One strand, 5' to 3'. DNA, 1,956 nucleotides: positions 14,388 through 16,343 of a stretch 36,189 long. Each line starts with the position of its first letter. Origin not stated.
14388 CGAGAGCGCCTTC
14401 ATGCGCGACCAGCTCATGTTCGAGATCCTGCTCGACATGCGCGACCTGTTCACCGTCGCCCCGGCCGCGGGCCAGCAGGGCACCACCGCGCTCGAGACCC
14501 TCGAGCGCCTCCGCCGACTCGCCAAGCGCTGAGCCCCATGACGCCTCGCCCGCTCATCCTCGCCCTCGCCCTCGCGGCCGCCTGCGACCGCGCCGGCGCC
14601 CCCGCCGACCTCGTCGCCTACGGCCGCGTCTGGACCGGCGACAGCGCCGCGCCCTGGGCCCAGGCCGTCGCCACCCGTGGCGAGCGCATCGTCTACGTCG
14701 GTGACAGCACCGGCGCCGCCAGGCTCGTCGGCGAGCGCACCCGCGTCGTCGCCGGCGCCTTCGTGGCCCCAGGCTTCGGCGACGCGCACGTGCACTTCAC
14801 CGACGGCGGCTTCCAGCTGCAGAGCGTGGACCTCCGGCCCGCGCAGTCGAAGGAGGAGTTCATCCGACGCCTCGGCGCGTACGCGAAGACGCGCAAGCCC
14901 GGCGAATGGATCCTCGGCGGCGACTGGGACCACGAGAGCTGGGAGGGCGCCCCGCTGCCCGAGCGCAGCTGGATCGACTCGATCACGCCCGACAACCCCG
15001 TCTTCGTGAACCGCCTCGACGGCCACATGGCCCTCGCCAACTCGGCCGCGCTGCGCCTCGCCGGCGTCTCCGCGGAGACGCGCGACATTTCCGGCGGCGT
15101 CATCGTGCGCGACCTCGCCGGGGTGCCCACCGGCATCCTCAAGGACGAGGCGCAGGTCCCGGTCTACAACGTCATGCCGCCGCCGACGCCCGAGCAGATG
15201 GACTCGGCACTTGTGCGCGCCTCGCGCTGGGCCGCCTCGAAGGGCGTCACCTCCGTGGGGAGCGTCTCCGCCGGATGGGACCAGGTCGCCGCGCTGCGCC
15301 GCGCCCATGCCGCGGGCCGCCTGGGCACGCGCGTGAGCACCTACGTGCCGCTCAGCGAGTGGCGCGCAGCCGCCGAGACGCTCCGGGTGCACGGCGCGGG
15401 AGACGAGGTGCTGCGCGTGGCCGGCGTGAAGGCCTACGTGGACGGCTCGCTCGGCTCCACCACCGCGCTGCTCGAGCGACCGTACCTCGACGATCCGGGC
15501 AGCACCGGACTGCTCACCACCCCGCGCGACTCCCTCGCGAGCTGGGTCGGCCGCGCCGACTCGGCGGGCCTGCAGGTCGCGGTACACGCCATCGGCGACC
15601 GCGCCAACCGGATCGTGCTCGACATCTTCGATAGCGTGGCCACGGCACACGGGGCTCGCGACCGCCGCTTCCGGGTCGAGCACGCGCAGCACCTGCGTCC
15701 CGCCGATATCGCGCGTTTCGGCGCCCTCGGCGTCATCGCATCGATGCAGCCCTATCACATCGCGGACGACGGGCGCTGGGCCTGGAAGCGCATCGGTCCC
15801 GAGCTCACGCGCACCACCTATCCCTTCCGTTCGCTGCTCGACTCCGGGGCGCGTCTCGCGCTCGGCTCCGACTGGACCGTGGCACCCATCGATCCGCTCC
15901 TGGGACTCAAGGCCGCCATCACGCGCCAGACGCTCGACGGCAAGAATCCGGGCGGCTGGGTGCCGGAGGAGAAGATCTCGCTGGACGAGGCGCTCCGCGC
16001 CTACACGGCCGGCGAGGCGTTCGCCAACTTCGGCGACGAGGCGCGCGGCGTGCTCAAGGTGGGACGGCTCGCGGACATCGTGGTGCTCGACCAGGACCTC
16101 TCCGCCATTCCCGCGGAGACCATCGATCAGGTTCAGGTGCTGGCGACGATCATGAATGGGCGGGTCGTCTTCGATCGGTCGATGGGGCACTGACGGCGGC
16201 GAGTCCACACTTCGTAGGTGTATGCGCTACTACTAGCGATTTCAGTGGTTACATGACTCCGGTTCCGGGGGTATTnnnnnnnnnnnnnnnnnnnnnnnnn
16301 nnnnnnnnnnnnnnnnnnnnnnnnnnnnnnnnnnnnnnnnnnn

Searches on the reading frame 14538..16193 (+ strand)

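Call 24: search_protein_families(library=pfam, proteins=[window:14538-16193:+], max_evalue=0.001)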
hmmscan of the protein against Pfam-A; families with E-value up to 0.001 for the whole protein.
window:14538-16193:+ (551 aa): 2 families
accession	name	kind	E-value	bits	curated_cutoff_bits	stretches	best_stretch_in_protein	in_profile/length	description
PF07969.17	Amidohydro_3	-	3.7e-107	360.2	29.7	1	73-545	7-472/472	Amidohydrolase family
PF01979.26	Amidohydro_1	-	8.3e-16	58.6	25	1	305-544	113-345/345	Amidohydrolase family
